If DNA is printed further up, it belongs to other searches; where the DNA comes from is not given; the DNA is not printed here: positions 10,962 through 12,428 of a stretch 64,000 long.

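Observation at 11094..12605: ExeA/GspA-type AAA ATPase fused to an FHA phosphothreonine-binding domain and an acidic tail, with no secretion or pilus genes nearby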

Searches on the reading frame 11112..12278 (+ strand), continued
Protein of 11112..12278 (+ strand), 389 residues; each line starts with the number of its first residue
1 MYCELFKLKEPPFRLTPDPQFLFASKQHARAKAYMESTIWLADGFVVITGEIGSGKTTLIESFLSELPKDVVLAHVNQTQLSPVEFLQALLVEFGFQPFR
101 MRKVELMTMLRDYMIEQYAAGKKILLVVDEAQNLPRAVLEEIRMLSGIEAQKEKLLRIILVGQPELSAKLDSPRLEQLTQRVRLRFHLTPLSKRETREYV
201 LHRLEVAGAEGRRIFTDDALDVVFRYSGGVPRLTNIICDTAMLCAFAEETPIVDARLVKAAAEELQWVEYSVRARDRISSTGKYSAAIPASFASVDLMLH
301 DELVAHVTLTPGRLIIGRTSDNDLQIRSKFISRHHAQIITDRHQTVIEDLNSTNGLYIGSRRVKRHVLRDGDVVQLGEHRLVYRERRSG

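Call 32: find_homologous_proteins(query=A3, max_evalue=1e-20)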
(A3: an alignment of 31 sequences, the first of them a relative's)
Query A3 (31 sequences) (407 aa, profile of the alignment): 5463 proteins with E <= 1e-20 among 8000 candidates; the best 120 are listed.
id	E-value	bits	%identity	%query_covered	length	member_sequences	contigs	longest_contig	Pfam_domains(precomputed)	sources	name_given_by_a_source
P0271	4.6e-157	541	35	98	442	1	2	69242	PF00498.32,PF16697.11,PF13401.13,PF01637.25,PF13191.13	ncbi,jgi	ncbi:MAG TPA: AAA family ATPase [Steroidobacteraceae bacterium]|jgi:type II secretory pathway predic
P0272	1.2e-156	540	39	94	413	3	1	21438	PF00498.32,PF16697.11,PF13401.13,PF13191.13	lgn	-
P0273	1.4e-155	536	38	94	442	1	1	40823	PF13173.13,PF00498.32,PF16697.11,PF13401.13,PF01637.25,PF13191.13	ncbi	-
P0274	1.6e-155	536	37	94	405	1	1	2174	PF00498.32,PF16697.11,PF13401.13,PF20703.4,PF13191.13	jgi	jgi:type II secretory pathway predicted ATPase ExeA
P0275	1.8e-155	536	37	94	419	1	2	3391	PF00498.32,PF13476.13,PF16697.11,PF13401.13,PF01637.25,PF13191.13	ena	-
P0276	2.6e-155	536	38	94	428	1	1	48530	PF00498.32,PF16697.11,PF13401.13,PF01637.25,PF13191.13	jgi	jgi:general secretion pathway protein A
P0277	5.6e-155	534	37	98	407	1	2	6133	PF00498.32,PF16697.11,PF13401.13,PF01637.25,PF13191.13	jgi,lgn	jgi:type II secretory pathway predicted ATPase ExeA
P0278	1.1e-154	533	38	94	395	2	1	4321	PF00498.32,PF13476.13,PF16697.11,PF13401.13,PF01637.25,PF13191.13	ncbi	-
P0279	1.4e-154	533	36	94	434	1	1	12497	PF00498.32,PF16697.11,PF13401.13,PF13191.13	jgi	jgi:type II secretory pathway predicted ATPase ExeA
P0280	1.5e-154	533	39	94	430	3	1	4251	PF00498.32,PF16697.11,PF13401.13,PF01637.25,PF13191.13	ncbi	-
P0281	3.3e-154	532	36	94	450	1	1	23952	PF00498.32,PF16697.11,PF13401.13,PF13191.13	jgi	jgi:general secretion pathway protein A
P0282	5.1e-154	531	38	94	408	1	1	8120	PF00498.32,PF16697.11,PF13401.13,PF01637.25,PF13191.13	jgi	jgi:general secretion pathway protein A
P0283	6.2e-154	531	38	94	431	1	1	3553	PF13173.13,PF00498.32,PF16697.11,PF13401.13,PF01637.25,PF13191.13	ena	-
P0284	6.9e-154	531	37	94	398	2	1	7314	PF00498.32,PF16697.11,PF13401.13,PF01637.25,PF13191.13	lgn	-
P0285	1.1e-153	530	36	94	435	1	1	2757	PF00498.32,PF16697.11,PF13401.13,PF13191.13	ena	-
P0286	1.1e-153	530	36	94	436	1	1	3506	PF00498.32,PF16697.11,PF13401.13,PF13191.13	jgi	-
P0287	1.3e-153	530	36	94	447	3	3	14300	PF13173.13,PF00498.32,PF16697.11,PF13401.13,PF01637.25,PF13191.13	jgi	jgi:general secretion pathway protein A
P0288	1.3e-153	530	36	94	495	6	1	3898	PF00498.32,PF16697.11,PF13401.13,PF01637.25,PF13191.13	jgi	jgi:general secretion pathway protein A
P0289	2.0e-153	529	35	94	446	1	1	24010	PF00498.32,PF16697.11,PF13401.13,PF13191.13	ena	-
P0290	2.2e-153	529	39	96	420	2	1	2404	PF13173.13,PF00498.32,PF16697.11,PF13401.13,PF01637.25,PF13191.13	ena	-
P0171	2.7e-153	529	39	97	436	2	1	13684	PF00498.32,PF13604.13,PF13245.13,PF16697.11,PF13401.13,PF09848.16,PF07728.21,PF13191.13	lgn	-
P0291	3.0e-153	529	36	100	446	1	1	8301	PF00498.32,PF16697.11,PF13401.13,PF01637.25,PF13191.13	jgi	jgi:general secretion pathway protein A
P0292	3.8e-153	528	39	94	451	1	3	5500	PF13173.13,PF00498.32,PF16697.11,PF13401.13,PF01637.25,PF13191.13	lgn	-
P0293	5.9e-153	528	36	94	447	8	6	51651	PF00498.32,PF16697.11,PF13401.13,PF13191.13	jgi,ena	jgi:type II secretory pathway predicted ATPase ExeA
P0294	7.1e-153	527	36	94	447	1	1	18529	PF00498.32,PF16697.11,PF13401.13,PF13191.13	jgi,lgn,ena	-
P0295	7.1e-153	527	36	94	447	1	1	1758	PF00498.32,PF16697.11,PF13401.13,PF13191.13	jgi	jgi:type II secretory pathway predicted ATPase ExeA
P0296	1.0e-152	527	38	94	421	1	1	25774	PF13173.13,PF00498.32,PF16697.11,PF13401.13,PF01637.25,PF13191.13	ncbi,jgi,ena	jgi:type II secretory pathway predicted ATPase ExeA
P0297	2.8e-152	525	47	94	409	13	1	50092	PF00498.32,PF16697.11,PF13401.13,PF09848.16,PF13191.13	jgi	jgi:general secretion pathway protein A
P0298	3.9e-152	525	35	94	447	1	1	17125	PF00498.32,PF16697.11,PF13401.13,PF13191.13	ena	-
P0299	5.4e-152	525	38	99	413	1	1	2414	PF13173.13,PF00498.32,PF16697.11,PF13401.13,PF20703.4,PF09848.16,PF01637.25,PF13191.13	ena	-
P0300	5.7e-152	524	38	95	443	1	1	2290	PF00498.32,PF16697.11,PF13401.13,PF20703.4,PF13191.13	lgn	-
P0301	8.3e-152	524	36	94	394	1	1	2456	PF13173.13,PF00498.32,PF16697.11,PF13401.13,PF01637.25,PF13191.13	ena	-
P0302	9.5e-152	524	48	94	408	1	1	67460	PF00498.32,PF16697.11,PF13401.13,PF09848.16,PF13191.13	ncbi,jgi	-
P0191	9.6e-152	524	46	97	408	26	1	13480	PF00498.32,PF13245.13,PF16697.11,PF13401.13,PF09848.16,PF13191.13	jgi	jgi:general secretion pathway protein A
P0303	1.1e-151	523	47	94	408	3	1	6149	PF00498.32,PF16697.11,PF13401.13,PF09848.16,PF13191.13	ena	-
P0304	1.4e-151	523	40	67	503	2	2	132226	PF00498.32,PF16697.11,PF13401.13,PF01637.25,PF13191.13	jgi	jgi:type II secretory pathway predicted ATPase ExeA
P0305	4.3e-151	522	38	94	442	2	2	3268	PF13173.13,PF00498.32,PF16697.11,PF13401.13,PF01637.25,PF13191.13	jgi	-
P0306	5.1e-151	521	48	94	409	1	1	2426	PF00498.32,PF16697.11,PF13401.13,PF09848.16,PF13191.13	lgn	-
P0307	8.2e-150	517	47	94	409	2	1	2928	PF00498.32,PF16697.11,PF13401.13,PF09848.16,PF13191.13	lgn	-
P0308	1.4e-149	517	37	94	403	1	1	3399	PF13173.13,PF00498.32,PF16697.11,PF13401.13,PF20703.4,PF01637.25,PF25199.2,PF13191.13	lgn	-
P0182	1.5e-149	516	42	97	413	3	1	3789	PF00498.32,PF16697.11,PF13401.13,PF09848.16,PF13191.13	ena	-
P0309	2.1e-149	516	37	94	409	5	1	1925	PF00498.32,PF16697.11,PF13401.13,PF13191.13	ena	-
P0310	4.4e-149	515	35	94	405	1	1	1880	PF00498.32,PF16697.11,PF13401.13,PF01637.25,PF13191.13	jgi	-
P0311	6.2e-149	514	46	97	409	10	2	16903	PF00498.32,PF16697.11,PF13401.13,PF09848.16,PF13191.13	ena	-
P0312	7.1e-149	514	37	94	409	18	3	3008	PF00498.32,PF16697.11,PF13401.13,PF13191.13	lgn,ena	-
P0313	7.3e-149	514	36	100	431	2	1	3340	PF00498.32,PF13476.13,PF16697.11,PF13401.13,PF13191.13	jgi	jgi:general secretion pathway protein A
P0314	1.0e-148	514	37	94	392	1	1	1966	PF03266.22,PF00498.32,PF16697.11,PF13401.13,PF01637.25,PF13191.13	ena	-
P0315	1.3e-148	513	37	94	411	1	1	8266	PF00498.32,PF16697.11,PF13401.13,PF13191.13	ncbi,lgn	ncbi:MAG TPA: AAA family ATPase [Gammaproteobacteria bacterium]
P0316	1.4e-148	513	37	94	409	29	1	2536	PF00498.32,PF16697.11,PF13401.13,PF13191.13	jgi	jgi:type II secretory pathway predicted ATPase ExeA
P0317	4.2e-148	512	36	94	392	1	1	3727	PF03266.22,PF00498.32,PF16697.11,PF13401.13,PF01637.25,PF13191.13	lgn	-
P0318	6.0e-148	511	36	94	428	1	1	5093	PF13173.13,PF00498.32,PF16697.11,PF13401.13,PF01637.25,PF07728.21,PF13191.13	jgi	jgi:general secretion pathway protein A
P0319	1.5e-147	510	35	94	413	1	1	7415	PF00498.32,PF16697.11,PF13401.13,PF13191.13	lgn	-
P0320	2.5e-147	509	36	94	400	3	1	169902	PF00498.32,PF13476.13,PF16697.11,PF13401.13,PF13191.13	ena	-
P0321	2.6e-147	509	32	100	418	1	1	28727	PF00498.32,PF12775.14,PF16697.11,PF13401.13,PF09848.16,PF13191.13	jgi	-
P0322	3.9e-147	509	35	100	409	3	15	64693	PF00498.32,PF16697.11,PF13401.13,PF13191.13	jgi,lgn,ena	jgi:general secretion pathway protein A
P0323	2.4e-146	506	37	94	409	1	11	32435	PF00498.32,PF16697.11,PF13401.13,PF13191.13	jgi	jgi:general secretion pathway protein A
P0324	3.0e-146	506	52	95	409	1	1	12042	PF00498.32,PF13604.13,PF16697.11,PF13401.13,PF09848.16,PF13191.13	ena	-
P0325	3.0e-146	506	36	94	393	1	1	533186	PF00498.32,PF16697.11,PF13401.13,PF13191.13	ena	-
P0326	5.5e-146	505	33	99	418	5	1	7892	PF00498.32,PF16697.11,PF13401.13,PF09848.16,PF13191.13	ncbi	-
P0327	6.0e-146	505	34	99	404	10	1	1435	PF03266.22,PF00498.32,PF16697.11,PF13401.13,PF01637.25,PF13191.13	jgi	-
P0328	1.4e-145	503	36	94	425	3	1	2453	PF00498.32,PF16697.11,PF13401.13,PF13191.13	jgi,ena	-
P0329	2.4e-145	503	36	94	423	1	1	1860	PF13173.13,PF00498.32,PF16697.11,PF13401.13,PF20703.4,PF01637.25,PF13191.13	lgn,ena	-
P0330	3.1e-145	502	35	94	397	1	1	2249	PF13173.13,PF00498.32,PF16697.11,PF13401.13,PF01637.25,PF13191.13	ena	-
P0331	3.7e-145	502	36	94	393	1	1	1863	PF00498.32,PF16697.11,PF13401.13,PF13191.13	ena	-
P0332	6.8e-145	501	52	95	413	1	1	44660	PF13173.13,PF00498.32,PF13604.13,PF16697.11,PF13401.13,PF09848.16,PF13191.13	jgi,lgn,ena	-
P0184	9.7e-145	501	67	100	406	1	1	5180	PF00498.32,PF16697.11,PF13401.13,PF13191.13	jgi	jgi:type II secretory pathway predicted ATPase ExeA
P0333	1.6e-144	500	36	99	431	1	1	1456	PF00498.32,PF16697.11,PF13401.13,PF13191.13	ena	-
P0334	1.6e-144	500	32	99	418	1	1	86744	PF00498.32,PF16697.11,PF13401.13,PF09848.16,PF13191.13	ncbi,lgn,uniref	ncbi:hypothetical protein MNBD_GAMMA24-2436 [hydrothermal vent metagenome]|uniref:FHA domain-contain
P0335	2.8e-144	499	33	98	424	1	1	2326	PF00498.32,PF13245.13,PF16697.11,PF13401.13,PF09848.16,PF01637.25,PF13191.13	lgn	-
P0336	3.0e-144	499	39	68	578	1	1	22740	PF00498.32,PF16697.11,PF13401.13,PF01637.25,PF13191.13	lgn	-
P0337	3.1e-144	499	69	96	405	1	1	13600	PF00498.32,PF16697.11,PF13401.13,PF13191.13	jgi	jgi:type II secretory pathway predicted ATPase ExeA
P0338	3.3e-144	499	35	98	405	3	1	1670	PF03266.22,PF00498.32,PF16697.11,PF13401.13,PF01637.25,PF13191.13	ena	-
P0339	1.3e-143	497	32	99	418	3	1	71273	PF00498.32,PF16697.11,PF13401.13,PF09848.16,PF13191.13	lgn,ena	-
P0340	2.2e-143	496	38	99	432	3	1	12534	PF00498.32,PF13604.13,PF13245.13,PF16697.11,PF13401.13,PF13191.13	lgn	-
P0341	3.3e-143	496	67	100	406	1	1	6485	PF00498.32,PF16697.11,PF13401.13,PF13191.13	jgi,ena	-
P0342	8.6e-143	494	71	100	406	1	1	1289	PF00498.32,PF16697.11,PF13401.13,PF13191.13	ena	-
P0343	1.1e-142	494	36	92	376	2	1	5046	PF00498.32,PF16697.11,PF13401.13,PF01637.25,PF13191.13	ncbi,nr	ncbi:MAG: AAA family ATPase, partial [Gammaproteobacteria bacterium]|nr:AAA family ATPase [Gammaprot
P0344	6.1e-142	491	68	95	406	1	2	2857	PF00498.32,PF16697.11,PF13401.13,PF13191.13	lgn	-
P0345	7.0e-142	491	37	94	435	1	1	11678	PF00498.32,PF16697.11,PF13401.13,PF09848.16,PF13191.13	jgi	jgi:type II secretory pathway predicted ATPase ExeA/pSer/pThr/pTyr-binding forkhead associated (FHA)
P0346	9.4e-142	491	44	98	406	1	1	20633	PF00498.32,PF13604.13,PF16697.11,PF13401.13,PF09848.16,PF13191.13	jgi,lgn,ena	-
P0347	1.4e-141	490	44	99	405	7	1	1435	PF00498.32,PF13604.13,PF16697.11,PF13401.13,PF09848.16,PF13191.13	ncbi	-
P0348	2.8e-141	489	51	98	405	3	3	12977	PF00498.32,PF13604.13,PF16697.11,PF13401.13,PF09848.16,PF13191.13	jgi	jgi:general secretion pathway protein A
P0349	2.9e-141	489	45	98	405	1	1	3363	PF00498.32,PF13604.13,PF16697.11,PF13401.13,PF09848.16,PF13191.13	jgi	-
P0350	3.9e-141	489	44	98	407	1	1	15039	PF00498.32,PF16697.11,PF13401.13,PF09848.16,PF13191.13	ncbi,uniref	ncbi:hypothetical protein MNBD_GAMMA24-346 [hydrothermal vent metagenome]|uniref:FHA domain-containi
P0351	5.5e-141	488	49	98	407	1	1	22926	PF00498.32,PF13604.13,PF13245.13,PF16697.11,PF13401.13,PF09848.16,PF07728.21,PF13191.13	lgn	-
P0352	5.6e-141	488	70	99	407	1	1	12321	PF00498.32,PF16697.11,PF13401.13,PF13191.13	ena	-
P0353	1.7e-140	487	35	97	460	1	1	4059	PF13173.13,PF00498.32,PF16697.11,PF13401.13,PF01637.25,PF04851.22,PF20720.4,PF13191.13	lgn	-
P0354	2.1e-140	486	69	98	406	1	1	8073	PF00498.32,PF16697.11,PF13401.13,PF13191.13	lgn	-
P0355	2.4e-140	486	68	100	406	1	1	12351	PF00498.32,PF16697.11,PF13401.13,PF13191.13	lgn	-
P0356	2.5e-140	486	72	97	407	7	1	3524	PF00498.32,PF16697.11,PF13401.13,PF13191.13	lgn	-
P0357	2.7e-140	486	44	96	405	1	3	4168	PF00498.32,PF16697.11,PF13401.13,PF09848.16,PF13191.13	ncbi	-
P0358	2.9e-140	486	44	95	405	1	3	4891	PF00498.32,PF16697.11,PF13401.13,PF09848.16,PF13191.13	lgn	-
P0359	3.7e-140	486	69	100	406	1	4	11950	PF00498.32,PF16697.11,PF13401.13,PF13191.13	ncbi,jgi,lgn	ncbi:MAG: AAA family ATPase [Thioalkalispiraceae bacterium]|jgi:type II secretory pathway predicted 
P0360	4.1e-140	485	45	96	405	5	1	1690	PF00498.32,PF16697.11,PF13401.13,PF09848.16,PF13191.13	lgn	-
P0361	6.5e-140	485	69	95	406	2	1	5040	PF00498.32,PF16697.11,PF13401.13,PF13191.13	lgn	-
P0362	6.7e-140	485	68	97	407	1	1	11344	PF00498.32,PF16697.11,PF13401.13,PF13191.13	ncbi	-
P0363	7.3e-140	485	45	95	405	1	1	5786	PF00498.32,PF16697.11,PF13401.13,PF09848.16,PF13191.13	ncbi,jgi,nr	ncbi:MAG: AAA family ATPase [Gammaproteobacteria bacterium]|nr:AAA family ATPase [Gammaproteobacteri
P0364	8.6e-140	484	69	100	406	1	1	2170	PF00498.32,PF16697.11,PF13401.13,PF13191.13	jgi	-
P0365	1.4e-139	484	70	96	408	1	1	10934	PF00498.32,PF16697.11,PF13401.13,PF09848.16,PF13191.13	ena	-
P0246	1.8e-139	483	29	93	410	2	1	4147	PF13173.13,PF00498.32,PF12775.14,PF16697.11,PF00004.36,PF13401.13,PF07728.21,PF05621.18,PF13191.13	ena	-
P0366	4.0e-139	482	67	96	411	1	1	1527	PF00498.32,PF13245.13,PF16697.11,PF00004.36,PF13401.13,PF09848.16,PF13191.13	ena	-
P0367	4.6e-139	482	44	95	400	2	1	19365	PF00498.32,PF16697.11,PF13401.13,PF09848.16,PF13191.13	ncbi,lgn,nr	ncbi:MAG TPA: FHA domain-containing protein [Gammaproteobacteria bacterium]|nr:FHA domain-containing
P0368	9.1e-139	481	67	100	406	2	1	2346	PF00498.32,PF16697.11,PF13401.13,PF13191.13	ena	-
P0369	1.0e-138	481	71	99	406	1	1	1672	PF00498.32,PF13401.13,PF09848.16,PF13191.13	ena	-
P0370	1.4e-138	480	68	98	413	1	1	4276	PF00498.32,PF16697.11,PF13401.13,PF13191.13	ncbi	-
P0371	1.5e-138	480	72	99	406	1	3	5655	PF00498.32,PF13401.13,PF09848.16,PF13191.13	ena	-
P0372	3.1e-138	479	32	93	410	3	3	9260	PF13173.13,PF00498.32,PF12775.14,PF13245.13,PF16697.11,PF00004.36,PF13401.13,PF07728.21,PF13191.13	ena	-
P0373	5.9e-138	478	30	93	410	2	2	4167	PF00498.32,PF12775.14,PF16697.11,PF00004.36,PF13401.13,PF07728.21,PF13191.13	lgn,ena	-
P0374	6.0e-138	478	29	99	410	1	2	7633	PF13173.13,PF00498.32,PF12775.14,PF13245.13,PF16697.11,PF00004.36,PF13401.13,PF07728.21,PF13191.13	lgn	-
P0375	6.8e-138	478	31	93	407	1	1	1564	PF13173.13,PF00498.32,PF12775.14,PF13245.13,PF16697.11,PF13401.13,PF01637.25,PF07728.21,PF13191.13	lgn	-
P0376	8.8e-138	478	30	99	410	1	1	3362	PF13173.13,PF00498.32,PF12775.14,PF16697.11,PF00004.36,PF13401.13,PF01637.25,PF07728.21,PF13191.13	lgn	-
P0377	1.2e-137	477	31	93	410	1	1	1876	PF13173.13,PF00498.32,PF12775.14,PF16697.11,PF00004.36,PF13401.13,PF01637.25,PF07728.21,PF13191.13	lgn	-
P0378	1.4e-137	477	70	95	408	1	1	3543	PF00498.32,PF16697.11,PF13401.13,PF13191.13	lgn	-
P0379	3.7e-137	476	69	98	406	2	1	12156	PF00498.32,PF16697.11,PF13401.13,PF13191.13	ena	-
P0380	7.4e-137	475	67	98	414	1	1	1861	PF00498.32,PF16697.11,PF13401.13,PF13191.13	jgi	-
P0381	9.0e-137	474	30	93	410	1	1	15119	PF13173.13,PF00498.32,PF12775.14,PF16697.11,PF00004.36,PF13401.13,PF01637.25,PF07728.21,PF13191.13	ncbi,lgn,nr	ncbi:MAG: FHA domain-containing protein [Gammaproteobacteria bacterium]|nr:FHA domain-containing pro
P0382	9.6e-137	474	30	93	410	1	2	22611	PF13173.13,PF00498.32,PF12775.14,PF16697.11,PF00004.36,PF13401.13,PF01637.25,PF07728.21,PF13191.13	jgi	jgi:general secretion pathway protein A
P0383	1.1e-136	474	72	95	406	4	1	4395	PF00498.32,PF13401.13,PF09848.16,PF13191.13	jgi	-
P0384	1.3e-136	474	30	93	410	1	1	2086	PF00498.32,PF12775.14,PF16697.11,PF00004.36,PF13401.13,PF01637.25,PF07728.21,PF13191.13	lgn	-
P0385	1.7e-136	473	30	97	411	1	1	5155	PF13173.13,PF07724.21,PF00498.32,PF12775.14,PF16697.11,PF00004.36,PF13401.13,PF01637.25,PF07728.21,PF13191.13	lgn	-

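Call 33: find_encoding_contigs(protein=P0302, flank=8000, max_places=1)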
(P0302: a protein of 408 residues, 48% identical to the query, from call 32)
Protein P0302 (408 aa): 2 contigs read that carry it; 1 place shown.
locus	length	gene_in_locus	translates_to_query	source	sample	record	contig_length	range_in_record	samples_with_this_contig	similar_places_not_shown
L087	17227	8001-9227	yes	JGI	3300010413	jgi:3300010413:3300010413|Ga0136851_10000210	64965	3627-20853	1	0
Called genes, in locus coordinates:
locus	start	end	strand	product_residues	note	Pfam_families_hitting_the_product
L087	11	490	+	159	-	-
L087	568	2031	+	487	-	PF00561:Abhydrolase_1 (weak), PF12146:Hydrolase_4, PF12697:Abhydrolase_6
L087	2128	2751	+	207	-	PF02798:GST_N, PF13417:GST_N_3, PF13409:GST_N_2, PF13410:GST_C_2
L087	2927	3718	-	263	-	PF00226:DnaJ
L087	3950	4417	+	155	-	-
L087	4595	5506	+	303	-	PF02826:2-Hacid_dh_C (weak), PF03446:NAD_binding_2, PF03807:F420_oxidored (weak), PF00393:6PGD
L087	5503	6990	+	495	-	PF00479:G6PD_N, PF02781:G6PD_C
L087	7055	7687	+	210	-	PF01182:Glucosamine_iso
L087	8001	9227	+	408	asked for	PF13191:AAA_16, PF09848:SLFN-g3_helicase (weak), PF13401:AAA_22, PF16697:Yop-YscD_cpl, PF00498:FHA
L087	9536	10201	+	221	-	-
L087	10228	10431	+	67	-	PF11381:DUF3185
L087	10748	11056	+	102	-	PF07238:PilZ (weak)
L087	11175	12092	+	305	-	PF01734:Patatin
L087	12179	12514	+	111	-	PF21173:DksA-like_N, PF01258:zf-dskA_traR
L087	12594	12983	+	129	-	PF20332:DUF6627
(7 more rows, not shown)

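Call 34: find_encoding_contigs(protein=P0334, flank=8000, max_places=1)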
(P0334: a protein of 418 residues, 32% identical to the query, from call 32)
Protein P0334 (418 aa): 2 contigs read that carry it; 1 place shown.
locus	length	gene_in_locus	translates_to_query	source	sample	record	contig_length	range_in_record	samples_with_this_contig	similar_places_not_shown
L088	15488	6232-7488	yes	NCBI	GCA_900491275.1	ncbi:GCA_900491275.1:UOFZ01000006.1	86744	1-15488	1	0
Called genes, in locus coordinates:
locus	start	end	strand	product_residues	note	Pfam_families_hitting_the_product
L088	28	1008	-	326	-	PF03706:LPG_synthase_TM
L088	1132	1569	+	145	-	PF07238:PilZ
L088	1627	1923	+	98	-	-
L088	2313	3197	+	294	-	PF02557:VanY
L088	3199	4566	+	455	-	PF17033:Peptidase_M99, PF24827:AstE_AspA_cat (weak), PF17129:Peptidase_M99_C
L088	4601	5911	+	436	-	PF27117:FliB_C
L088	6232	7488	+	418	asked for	PF13191:AAA_16 (weak), PF13401:AAA_22, PF09848:SLFN-g3_helicase (weak), PF16697:Yop-YscD_cpl, PF00498:FHA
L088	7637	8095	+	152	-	-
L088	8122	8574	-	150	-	-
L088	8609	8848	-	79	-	-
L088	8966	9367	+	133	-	-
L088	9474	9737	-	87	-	PF01541:GIY-YIG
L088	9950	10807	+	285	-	PF08668:HDOD, PF01966:HD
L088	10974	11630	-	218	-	PF13646:HEAT_2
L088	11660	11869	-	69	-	PF04325:DUF465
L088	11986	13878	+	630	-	PF00005:ABC_tran, PF02463:SMC_N (faint), PF03193:RsgA_GTPase (faint), PF13191:AAA_16 (faint), PF13555:AAA_29 (faint), PF12848:ABC_tran_Xtn, PF00005:ABC_tran, PF16326:ABC_tran_CTD, +4 more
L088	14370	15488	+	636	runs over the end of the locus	PF14827:dCache_3, PF00672:HAMP, PF00015:MCPsignal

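Call 35: find_encoding_contigs(protein=P0320, flank=8000, max_places=1)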
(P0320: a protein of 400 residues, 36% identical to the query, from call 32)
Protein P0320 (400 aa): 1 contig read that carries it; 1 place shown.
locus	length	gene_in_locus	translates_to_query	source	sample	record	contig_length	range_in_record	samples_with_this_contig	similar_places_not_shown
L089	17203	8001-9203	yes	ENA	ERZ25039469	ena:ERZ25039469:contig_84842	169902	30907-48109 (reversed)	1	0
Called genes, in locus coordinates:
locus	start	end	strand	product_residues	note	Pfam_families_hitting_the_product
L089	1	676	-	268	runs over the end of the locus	PF00285:Citrate_synt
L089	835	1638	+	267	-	PF09339:HTH_IclR, PF01614:IclR_C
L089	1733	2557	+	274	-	PF00561:Abhydrolase_1, PF12146:Hydrolase_4 (weak), PF12697:Abhydrolase_6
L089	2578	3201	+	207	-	PF00258:Flavodoxin_1 (faint), PF03358:FMN_red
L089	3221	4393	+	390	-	-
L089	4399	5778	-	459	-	PF01523:PmbA_TldD_1st, PF19290:PmbA_TldD_2nd, PF19289:PmbA_TldD_3rd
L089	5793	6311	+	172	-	PF04751:DarP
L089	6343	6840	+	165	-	PF00731:AIRC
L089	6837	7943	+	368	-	PF22660:RS_preATP-grasp-like, PF02222:ATP-grasp, PF17769:PurK_C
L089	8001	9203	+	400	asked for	PF13191:AAA_16 (weak), PF13401:AAA_22, PF13476:AAA_23 (faint), PF16697:Yop-YscD_cpl, PF00498:FHA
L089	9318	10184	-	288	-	PF13489:Methyltransf_23, PF08241:Methyltransf_11, PF08242:Methyltransf_12, PF13649:Methyltransf_25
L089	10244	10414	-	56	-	-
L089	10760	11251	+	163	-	-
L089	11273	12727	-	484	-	PF01523:PmbA_TldD_1st, PF19290:PmbA_TldD_2nd, PF19289:PmbA_TldD_3rd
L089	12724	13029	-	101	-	-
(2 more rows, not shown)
